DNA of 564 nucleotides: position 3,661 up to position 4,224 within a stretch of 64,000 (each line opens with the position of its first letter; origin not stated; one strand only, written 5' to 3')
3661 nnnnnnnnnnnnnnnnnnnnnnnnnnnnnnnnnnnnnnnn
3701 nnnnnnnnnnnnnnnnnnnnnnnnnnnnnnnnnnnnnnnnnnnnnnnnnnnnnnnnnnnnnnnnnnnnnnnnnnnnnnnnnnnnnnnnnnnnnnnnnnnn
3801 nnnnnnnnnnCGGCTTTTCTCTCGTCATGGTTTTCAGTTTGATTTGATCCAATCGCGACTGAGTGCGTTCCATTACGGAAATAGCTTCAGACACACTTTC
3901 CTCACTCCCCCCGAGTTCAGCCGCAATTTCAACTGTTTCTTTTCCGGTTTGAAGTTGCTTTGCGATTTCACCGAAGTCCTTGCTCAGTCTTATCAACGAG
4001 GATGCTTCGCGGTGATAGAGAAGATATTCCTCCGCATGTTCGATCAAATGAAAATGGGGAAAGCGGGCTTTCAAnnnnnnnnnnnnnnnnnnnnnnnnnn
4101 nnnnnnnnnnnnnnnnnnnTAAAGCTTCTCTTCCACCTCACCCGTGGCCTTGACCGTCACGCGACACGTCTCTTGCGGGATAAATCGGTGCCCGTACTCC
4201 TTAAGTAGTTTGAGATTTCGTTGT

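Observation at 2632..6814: Translationally coupled B12-rSAM -> HFCD -> RRE-rSAM/SPASM operon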

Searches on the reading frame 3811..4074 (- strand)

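Call 31: search_protein_families(library=pfam, proteins=[window:3811-4074:-], max_evalue=10)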
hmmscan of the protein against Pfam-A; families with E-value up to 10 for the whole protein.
seq(88 aa): 3 families
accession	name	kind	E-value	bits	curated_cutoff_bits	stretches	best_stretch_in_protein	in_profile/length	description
PF13545.12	HTH_Crp_2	-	0.028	14.8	27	1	24-70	4-48/70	Crp-like helix-turn-helix domain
PF00196.25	GerE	-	0.036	14.1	23.5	1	36-62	9-35/57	Bacterial regulatory proteins, luxR family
PF01918.27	Alba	-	0.16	12.2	25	1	37-84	18-63/66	Alba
